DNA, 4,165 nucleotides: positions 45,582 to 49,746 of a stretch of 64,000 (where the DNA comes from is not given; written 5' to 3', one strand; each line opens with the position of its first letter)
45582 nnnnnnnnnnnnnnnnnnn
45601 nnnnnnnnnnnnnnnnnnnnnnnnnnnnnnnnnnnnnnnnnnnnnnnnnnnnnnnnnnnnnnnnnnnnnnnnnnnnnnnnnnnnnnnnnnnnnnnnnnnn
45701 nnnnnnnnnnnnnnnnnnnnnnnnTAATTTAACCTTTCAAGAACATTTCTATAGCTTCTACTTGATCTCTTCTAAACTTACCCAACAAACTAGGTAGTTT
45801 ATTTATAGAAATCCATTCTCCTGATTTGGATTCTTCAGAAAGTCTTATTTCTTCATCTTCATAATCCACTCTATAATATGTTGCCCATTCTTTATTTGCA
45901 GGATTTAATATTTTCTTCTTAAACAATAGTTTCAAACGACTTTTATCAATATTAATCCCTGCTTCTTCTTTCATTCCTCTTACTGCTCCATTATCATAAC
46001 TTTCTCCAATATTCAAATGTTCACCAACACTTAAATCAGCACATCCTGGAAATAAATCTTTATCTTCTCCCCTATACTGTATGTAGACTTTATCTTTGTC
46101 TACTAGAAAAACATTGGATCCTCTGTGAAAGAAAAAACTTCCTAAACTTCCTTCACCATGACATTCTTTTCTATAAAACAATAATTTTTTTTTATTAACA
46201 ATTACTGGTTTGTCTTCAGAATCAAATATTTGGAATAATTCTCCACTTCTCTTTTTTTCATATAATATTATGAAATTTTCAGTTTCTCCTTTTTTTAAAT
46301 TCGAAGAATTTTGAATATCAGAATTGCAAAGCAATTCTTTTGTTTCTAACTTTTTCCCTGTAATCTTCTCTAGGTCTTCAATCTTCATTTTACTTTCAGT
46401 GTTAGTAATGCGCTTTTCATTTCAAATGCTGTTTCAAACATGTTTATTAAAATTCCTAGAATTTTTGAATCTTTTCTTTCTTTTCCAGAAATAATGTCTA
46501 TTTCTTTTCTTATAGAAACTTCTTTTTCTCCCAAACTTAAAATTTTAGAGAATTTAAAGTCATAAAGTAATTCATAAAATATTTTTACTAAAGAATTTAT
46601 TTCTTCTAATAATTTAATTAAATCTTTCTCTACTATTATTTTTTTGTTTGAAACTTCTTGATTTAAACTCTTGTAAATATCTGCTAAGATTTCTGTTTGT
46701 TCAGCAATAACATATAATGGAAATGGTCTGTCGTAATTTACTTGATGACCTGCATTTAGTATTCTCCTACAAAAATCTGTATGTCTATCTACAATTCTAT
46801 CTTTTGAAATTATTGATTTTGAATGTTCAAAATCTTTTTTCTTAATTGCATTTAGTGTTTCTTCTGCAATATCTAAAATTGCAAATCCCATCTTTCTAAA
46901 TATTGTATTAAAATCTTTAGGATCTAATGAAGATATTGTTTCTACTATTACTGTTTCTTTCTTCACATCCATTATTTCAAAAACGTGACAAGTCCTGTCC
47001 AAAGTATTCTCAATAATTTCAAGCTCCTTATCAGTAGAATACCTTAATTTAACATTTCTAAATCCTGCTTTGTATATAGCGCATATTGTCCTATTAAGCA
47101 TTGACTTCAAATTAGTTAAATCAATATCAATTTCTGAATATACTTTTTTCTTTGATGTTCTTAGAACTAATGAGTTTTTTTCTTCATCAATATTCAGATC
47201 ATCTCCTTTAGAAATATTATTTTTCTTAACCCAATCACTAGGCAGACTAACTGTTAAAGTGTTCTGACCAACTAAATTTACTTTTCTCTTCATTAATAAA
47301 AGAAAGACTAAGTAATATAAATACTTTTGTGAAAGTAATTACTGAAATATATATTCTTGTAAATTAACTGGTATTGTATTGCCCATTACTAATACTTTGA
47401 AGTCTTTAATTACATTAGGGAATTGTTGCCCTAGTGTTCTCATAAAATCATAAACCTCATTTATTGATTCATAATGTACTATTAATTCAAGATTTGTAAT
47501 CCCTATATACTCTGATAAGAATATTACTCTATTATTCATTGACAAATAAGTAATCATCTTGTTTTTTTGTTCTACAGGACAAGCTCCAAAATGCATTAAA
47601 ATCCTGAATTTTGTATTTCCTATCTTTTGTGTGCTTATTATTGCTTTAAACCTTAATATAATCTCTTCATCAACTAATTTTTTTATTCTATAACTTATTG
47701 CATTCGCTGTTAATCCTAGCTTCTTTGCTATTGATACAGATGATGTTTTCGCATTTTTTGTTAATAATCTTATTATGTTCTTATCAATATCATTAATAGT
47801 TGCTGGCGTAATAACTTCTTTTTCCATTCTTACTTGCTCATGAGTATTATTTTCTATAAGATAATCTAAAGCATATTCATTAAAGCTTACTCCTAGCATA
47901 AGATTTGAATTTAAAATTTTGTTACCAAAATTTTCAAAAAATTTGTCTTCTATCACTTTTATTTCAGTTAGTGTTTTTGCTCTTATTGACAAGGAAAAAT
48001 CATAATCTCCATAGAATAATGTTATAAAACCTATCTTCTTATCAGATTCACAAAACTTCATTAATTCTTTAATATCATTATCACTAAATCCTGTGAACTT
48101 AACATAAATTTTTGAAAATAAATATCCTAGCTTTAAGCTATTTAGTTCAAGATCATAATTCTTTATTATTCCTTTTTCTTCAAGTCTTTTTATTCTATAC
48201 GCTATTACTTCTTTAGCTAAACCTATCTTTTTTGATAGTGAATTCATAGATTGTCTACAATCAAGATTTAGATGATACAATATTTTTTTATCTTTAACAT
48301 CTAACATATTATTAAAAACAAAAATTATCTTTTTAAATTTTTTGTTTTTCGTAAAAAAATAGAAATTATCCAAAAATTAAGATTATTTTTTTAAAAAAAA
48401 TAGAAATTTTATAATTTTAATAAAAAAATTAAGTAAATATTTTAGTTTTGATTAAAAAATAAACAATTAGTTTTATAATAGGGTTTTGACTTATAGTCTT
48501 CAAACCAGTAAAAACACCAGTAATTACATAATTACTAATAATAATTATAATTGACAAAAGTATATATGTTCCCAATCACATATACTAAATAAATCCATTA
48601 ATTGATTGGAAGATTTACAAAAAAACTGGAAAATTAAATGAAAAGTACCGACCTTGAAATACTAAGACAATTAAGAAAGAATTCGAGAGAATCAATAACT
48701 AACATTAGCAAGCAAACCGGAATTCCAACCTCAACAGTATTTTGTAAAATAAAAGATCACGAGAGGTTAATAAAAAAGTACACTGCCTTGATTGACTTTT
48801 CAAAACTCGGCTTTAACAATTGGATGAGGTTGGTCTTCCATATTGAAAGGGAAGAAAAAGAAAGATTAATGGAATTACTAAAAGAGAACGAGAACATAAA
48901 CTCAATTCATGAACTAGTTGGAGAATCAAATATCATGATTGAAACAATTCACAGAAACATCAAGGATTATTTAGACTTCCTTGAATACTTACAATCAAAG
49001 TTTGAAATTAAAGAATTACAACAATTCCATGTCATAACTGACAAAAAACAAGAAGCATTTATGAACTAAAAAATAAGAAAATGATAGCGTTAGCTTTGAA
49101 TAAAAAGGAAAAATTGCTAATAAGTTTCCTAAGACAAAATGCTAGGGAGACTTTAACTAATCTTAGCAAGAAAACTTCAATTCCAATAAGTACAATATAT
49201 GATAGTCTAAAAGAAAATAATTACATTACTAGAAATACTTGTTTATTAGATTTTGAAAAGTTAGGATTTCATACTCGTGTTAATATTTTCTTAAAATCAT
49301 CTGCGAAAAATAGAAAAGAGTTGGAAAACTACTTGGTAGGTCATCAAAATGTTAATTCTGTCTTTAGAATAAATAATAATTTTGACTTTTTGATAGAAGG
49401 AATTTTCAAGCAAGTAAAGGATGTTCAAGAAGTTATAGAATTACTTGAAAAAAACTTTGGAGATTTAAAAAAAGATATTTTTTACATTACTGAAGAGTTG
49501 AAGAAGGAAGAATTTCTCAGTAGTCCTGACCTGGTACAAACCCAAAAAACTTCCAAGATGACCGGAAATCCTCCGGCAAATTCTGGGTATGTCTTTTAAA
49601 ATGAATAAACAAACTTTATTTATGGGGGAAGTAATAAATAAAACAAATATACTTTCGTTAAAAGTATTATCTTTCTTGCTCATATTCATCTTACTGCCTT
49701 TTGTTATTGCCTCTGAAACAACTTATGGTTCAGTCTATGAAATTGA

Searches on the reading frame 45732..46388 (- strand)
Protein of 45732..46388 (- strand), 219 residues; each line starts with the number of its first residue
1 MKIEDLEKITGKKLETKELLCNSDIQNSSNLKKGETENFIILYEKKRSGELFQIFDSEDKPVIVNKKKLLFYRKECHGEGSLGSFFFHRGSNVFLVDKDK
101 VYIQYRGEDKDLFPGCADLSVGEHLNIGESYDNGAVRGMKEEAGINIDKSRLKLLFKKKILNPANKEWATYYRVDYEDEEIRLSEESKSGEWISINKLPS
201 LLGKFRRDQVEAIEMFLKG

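Call 3: search_protein_families(library=pfam, proteins=[window:45732-46388:-], max_evalue=1)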
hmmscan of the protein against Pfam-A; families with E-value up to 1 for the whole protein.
window:45732-46388:- (219 aa): 1 family
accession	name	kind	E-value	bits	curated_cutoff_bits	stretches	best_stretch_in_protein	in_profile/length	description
PF00293.34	NUDIX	-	7.4e-08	32.9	21.1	1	88-209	3-127/134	NUDIX domain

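Call 4: search_protein_families(library=ncbifam, proteins=[window:45732-46388:-], max_evalue=1)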
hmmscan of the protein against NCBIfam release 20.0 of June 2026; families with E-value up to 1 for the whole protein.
window:45732-46388:- (219 aa): 7 families
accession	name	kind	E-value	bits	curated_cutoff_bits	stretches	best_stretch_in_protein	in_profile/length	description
NF041653.1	Nud_hyd_Meth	equivalog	1.6e-07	31.3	300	1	86-198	25-138/170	Nudix hydrolase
NF011922.0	PRK15393.1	equivalog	1.1e-06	28.4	152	1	87-216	37-165/182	NUDIX hydrolase YfcD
TIGR02150.1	IPP_isom_1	equivalog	1.6e-05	24.8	105.8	1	73-198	16-140/159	isopentenyl-diphosphate delta-isomerase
NF002995.0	PRK03759.1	equivalog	6.2e-05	22.7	127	1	88-152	35-100/185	isopentenyl-diphosphate Delta-isomerase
TIGR00586.1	mutt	equivalog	0.0019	18.2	97.9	1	94-199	12-112/129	8-oxo-dGTP diphosphatase MutT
NF008044.0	PRK10776.1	equivalog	0.033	14.1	148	1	99-198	16-110/130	8-oxo-dGTP diphosphatase MutT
NF006961.0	PRK09438.1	equivalog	0.15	11.5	103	1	120-156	36-72/151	dihydroneopterin triphosphate diphosphatase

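Call 10: search_protein_families(library=padloc, proteins=[window:45732-46388:-], max_evalue=1)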
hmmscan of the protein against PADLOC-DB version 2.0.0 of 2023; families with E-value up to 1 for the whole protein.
window:45732-46388:- (219 aa): 1 family
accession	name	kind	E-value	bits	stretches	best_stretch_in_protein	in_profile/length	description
PDLC04899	PDC-S07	-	0.015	12.9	1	97-201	16-115/135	-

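Call 11: search_protein_families(library=phrogs, proteins=[window:45732-46388:-], max_evalue=1)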
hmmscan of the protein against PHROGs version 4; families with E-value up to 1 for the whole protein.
window:45732-46388:- (219 aa): 4 families
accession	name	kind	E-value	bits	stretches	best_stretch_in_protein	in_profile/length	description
phrog_1198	-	other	3.8e-05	24.6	1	98-206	48-157/253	MutT/NUDIX hydrolase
phrog_10313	-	other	0.032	15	1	128-198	50-121/159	nudix hydrolase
phrog_9999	-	other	0.06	14.2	1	132-179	70-117/186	nudix hydrolase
phrog_6216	-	unknown function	0.14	11.8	1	122-202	30-102/545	-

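Call 78: search_solved_structures(query=window:45732-46388:-, max_evalue=0.01, show_alignments=2)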
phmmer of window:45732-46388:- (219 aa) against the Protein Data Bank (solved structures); distinct sequences matched with E-value up to 0.01: 3.
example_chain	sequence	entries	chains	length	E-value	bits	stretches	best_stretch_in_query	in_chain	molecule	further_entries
1q27_A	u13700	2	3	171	6.2e-05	26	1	92-196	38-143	Putative Nudix hydrolase DR0079 | Putative Nudix hydrolase DR_0079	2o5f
2icj_A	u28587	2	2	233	0.0043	20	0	72-124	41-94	Isopentenyl-diphosphate delta isomerase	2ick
2dho_A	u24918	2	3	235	0.0086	19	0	72-124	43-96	Isopentenyl-diphosphate delta-isomerase 1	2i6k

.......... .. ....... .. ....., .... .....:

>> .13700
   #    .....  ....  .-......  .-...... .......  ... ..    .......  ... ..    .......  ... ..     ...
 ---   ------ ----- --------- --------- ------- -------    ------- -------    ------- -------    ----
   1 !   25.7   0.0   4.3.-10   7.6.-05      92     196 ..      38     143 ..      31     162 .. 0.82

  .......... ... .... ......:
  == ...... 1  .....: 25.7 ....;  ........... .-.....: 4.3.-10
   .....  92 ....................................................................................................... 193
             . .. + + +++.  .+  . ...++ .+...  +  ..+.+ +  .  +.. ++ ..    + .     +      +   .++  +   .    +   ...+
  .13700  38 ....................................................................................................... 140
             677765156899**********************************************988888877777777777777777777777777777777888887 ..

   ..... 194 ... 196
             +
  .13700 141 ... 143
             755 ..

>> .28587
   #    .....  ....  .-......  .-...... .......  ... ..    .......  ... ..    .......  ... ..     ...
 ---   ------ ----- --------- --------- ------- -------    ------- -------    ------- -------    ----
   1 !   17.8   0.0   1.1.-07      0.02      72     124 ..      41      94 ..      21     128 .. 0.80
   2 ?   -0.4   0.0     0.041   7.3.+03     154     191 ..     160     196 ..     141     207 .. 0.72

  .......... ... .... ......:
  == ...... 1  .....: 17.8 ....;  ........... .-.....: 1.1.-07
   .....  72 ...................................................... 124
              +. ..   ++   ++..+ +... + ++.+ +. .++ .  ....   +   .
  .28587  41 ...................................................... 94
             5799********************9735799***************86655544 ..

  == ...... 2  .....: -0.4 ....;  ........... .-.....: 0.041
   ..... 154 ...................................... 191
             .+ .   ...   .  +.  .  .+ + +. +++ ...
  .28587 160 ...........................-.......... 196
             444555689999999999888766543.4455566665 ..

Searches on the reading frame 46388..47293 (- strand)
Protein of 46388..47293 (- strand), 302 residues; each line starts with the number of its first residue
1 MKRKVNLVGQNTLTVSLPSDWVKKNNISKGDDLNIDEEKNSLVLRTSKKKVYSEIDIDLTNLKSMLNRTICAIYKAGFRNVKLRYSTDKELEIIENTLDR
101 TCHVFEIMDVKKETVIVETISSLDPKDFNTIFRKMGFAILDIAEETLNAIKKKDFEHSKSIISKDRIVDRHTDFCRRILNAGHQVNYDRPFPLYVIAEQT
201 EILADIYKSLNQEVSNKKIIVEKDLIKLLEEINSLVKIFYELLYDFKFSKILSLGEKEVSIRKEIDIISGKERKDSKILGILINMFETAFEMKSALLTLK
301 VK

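Call 3: search_protein_families(library=pfam, proteins=[window:46388-47293:-], max_evalue=1)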
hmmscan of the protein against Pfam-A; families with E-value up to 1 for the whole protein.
window:46388-47293:- (302 aa): 3 families
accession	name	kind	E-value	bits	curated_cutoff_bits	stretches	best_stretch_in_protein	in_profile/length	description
PF04014.23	MazE_antitoxin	-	1.1e-08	35.3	24.7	1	11-49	6-45/48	Antidote-toxin recognition MazE, bacterial antitoxin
PF01895.24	PhoU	-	0.0024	18.6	23.5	1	133-175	2-44/89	PhoU domain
PF18977.5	DUF5713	-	0.14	13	27.3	1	185-241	11-67/107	Family of unknown function (DUF5713)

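Call 77: search_protein_families(library=ncbifam, proteins=[window:46388-47293:-], max_evalue=0.01)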
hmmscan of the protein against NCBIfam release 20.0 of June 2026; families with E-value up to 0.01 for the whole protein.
window:46388-47293:- (302 aa): 1 family
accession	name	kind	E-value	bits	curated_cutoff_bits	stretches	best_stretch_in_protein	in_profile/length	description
TIGR02609.1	doc_partner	hypoth_equivalog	8.2e-07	29.3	55.9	1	3-58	1-55/74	putative addiction module antidote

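Call 79: search_solved_structures(query=window:46388-47293:-, max_evalue=0.01)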
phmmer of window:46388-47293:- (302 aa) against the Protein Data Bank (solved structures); distinct sequences matched with E-value up to 0.01: 0.

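Call 84: search_solved_structures(query=A9, max_evalue=1)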
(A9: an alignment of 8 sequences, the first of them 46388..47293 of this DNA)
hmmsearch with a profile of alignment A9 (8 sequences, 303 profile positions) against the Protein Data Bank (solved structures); distinct sequences matched with E-value up to 1: 3.
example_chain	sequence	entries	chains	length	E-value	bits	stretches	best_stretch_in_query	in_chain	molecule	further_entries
7upo_C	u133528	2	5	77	0.041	16.4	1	191-247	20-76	DHT03 protein C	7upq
8iom_A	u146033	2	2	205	0.42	13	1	179-280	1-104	Colicin 1B | Colicin Ib protein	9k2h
4opw_A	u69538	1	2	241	0.71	12.3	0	29-68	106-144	Uncharacterized protein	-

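Call 85: search_protein_families(library=pfam, alignment_id=A9, max_evalue=0.1)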
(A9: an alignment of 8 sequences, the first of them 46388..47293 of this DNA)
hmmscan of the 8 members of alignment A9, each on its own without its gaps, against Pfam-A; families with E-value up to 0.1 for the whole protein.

A. member 1, window:46388-47293:- (302 aa): 2 families
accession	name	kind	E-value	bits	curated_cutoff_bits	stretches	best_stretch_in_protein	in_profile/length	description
PF04014.23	MazE_antitoxin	-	1.1e-08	35.3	24.7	1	11-49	6-45/48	Antidote-toxin recognition MazE, bacterial antitoxin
PF01895.24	PhoU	-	0.0024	18.6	23.5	1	133-175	2-44/89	PhoU domain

B. families by the number of members that match (of 8 scanned): 2 families
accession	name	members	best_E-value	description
PF04014.23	MazE_antitoxin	8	6.4e-10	Antidote-toxin recognition MazE, bacterial antitoxin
PF01895.24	PhoU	5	9.9e-06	PhoU domain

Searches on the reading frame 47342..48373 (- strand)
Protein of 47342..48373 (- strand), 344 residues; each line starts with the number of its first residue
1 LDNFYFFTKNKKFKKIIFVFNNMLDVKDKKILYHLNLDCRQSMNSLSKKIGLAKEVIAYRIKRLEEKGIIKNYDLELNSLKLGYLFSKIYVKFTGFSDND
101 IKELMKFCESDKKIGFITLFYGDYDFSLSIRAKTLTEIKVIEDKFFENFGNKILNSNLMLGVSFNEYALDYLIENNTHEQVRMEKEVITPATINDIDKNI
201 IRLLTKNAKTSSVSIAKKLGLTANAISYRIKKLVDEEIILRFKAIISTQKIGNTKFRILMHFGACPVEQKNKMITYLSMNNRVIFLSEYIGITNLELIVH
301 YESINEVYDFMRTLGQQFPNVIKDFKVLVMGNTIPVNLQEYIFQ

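Call 3: search_protein_families(library=pfam, proteins=[window:47342-48373:-], max_evalue=1)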
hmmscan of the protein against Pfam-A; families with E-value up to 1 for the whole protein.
window:47342-48373:- (344 aa): 25 families
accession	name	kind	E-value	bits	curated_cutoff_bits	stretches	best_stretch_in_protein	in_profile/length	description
PF13412.12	HTH_24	-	4.1e-24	84.3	21.9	2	194-239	2-47/48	Winged helix-turn-helix DNA-binding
PF13404.12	HTH_AsnC-type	-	2.1e-21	75.9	27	2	194-233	2-41/42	AsnC-type helix-turn-helix domain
PF01047.28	MarR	-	1.2e-07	31.9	24.6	2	204-243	12-51/59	MarR family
PF12840.13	HTH_20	-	5.4e-06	26.7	27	1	200-237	9-46/51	Helix-turn-helix domain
PF12802.13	MarR_2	-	0.00029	21.4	27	1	197-238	7-49/61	MarR family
PF08222.17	HTH_CodY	-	0.0035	17.3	27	1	40-77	4-41/61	CodY helix-turn-helix domain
PF04967.18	HTH_10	-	0.0037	17.5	23.1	0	211-232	25-46/53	HTH DNA binding domain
PF13556.12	HTH_30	-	0.0044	17.2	27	0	37-66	9-38/59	PucR C-terminal helix-turn-helix domain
PF01022.26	HTH_5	-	0.0068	16.7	22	1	199-239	6-45/47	Bacterial regulatory protein, arsR family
PF22451.2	NirdL-like_HTH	-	0.0069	16.4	27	0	46-70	22-46/47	Siroheme decarboxylase NirDL-like HTH domain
PF13545.12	HTH_Crp_2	-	0.013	15.9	27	0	39-72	21-55/70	Crp-like helix-turn-helix domain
PF05452.16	Clavanin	-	0.015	15.9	21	0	127-153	12-38/80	Clavanin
PF00126.33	HTH_1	-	0.024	15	26.6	1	210-233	13-37/60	Bacterial regulatory helix-turn-helix protein, lysR family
PF08279.18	HTH_11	-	0.032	14.6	25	1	199-249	4-50/55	HTH domain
PF18024.7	HTH_50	-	0.033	14.3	27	1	193-232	8-46/50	Helix-turn-helix domain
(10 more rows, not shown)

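Call 77: search_protein_families(library=ncbifam, proteins=[window:47342-48373:-], max_evalue=0.01)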
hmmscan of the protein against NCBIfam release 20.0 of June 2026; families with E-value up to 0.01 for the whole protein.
window:47342-48373:- (344 aa): 22 families
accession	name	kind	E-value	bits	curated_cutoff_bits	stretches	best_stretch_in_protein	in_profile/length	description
NF053758.1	ChrTpTrnRegChrS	equivalog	2.8e-22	79.2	250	2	188-313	7-130/158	chromate efflux transcriptional regulator ChrS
NF040820.1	trans_reg_LrpA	equivalog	1.9e-20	73.2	250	2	23-121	1-94/141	HTH-type transcriptional regulator LrpA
NF040947.1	trans_reg_LysM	equivalog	3e-20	72.4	180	2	194-313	2-120/136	HTH-type transcriptional regulator LysM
NF008370.0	PRK11169.1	equivalog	3.3e-18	65.9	233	2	22-136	10-125/164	leucine-responsive transcriptional regulator Lrp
NF008384.0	PRK11179.1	equivalog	3.3e-14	53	227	2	191-252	5-66/153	transcriptional regulator AsnC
NF041396.1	TranRegLrp_Halo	equivalog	1.1e-12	48.1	190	2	28-125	7-102/149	HTH-type transcriptional regulator Lrp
NF041395.1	TranRegLrpA1_Halo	equivalog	5.5e-08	32.9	250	1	27-83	6-62/142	HTH-type transcriptional regulator LrpA1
TIGR04176.1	MarR_EPS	equivalog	1.2e-07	31.8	88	1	29-86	7-64/105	MarR family EPS-associated transcriptional regulator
NF040707.3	Siroheme_Dcarb_AhbB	equivalog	6.3e-07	29.2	125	1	214-255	18-59/146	siroheme decarboxylase subunit beta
NF053606.1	Sta1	subfamily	1.3e-06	28.4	80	1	193-256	18-79/100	Sta1 family transcriptional regulator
TIGR01884.1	cas_HTH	subfamily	1.7e-06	27.6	60.2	2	22-72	138-188/202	CRISPR-associated CARF protein Csa3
NF040708.3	Siroheme_Dcarb_AhbA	equivalog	2.6e-06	27.2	140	0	214-256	21-63/144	siroheme decarboxylase subunit alpha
NF053814.1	teico_TcaR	equivalog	1.3e-05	25.3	170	1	177-243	20-86/151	MarR family transcriptional regulator TcaR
NF040939.2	trans_reg_lrs14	equivalog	1.7e-05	24.8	90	1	181-256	7-81/103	Lrs14 family HTH-type transcriptional regulator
NF033788.1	HTH_metalloreg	subfamily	0.00026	20.8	55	0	199-240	15-56/77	metalloregulator ArsR/SmtB family transcription factor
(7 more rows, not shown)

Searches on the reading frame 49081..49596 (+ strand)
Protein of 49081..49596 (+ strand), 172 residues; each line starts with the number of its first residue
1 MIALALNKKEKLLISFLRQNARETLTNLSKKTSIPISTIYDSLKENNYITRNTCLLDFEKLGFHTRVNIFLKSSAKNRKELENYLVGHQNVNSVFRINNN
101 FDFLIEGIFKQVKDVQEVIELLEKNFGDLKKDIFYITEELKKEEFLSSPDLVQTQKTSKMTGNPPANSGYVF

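Call 77: search_protein_families(library=ncbifam, proteins=[window:49081-49596:+], max_evalue=0.01)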
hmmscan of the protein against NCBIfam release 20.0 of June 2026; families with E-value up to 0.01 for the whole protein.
window:49081-49596:+ (172 aa): 5 families
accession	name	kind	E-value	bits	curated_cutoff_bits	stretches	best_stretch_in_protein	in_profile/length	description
NF041396.1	TranRegLrp_Halo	equivalog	7.4e-10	38.9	190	1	10-122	7-122/149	HTH-type transcriptional regulator Lrp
NF053758.1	ChrTpTrnRegChrS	equivalog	2.2e-06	27.5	250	1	4-119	10-128/158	chromate efflux transcriptional regulator ChrS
NF040947.1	trans_reg_LysM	equivalog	8.9e-05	22.3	180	1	8-123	3-119/136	HTH-type transcriptional regulator LysM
NF008384.0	PRK11179.1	equivalog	0.00063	19.6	227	1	9-119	10-124/153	transcriptional regulator AsnC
NF040820.1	trans_reg_LrpA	equivalog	0.01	15.8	250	0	6-117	2-116/141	HTH-type transcriptional regulator LrpA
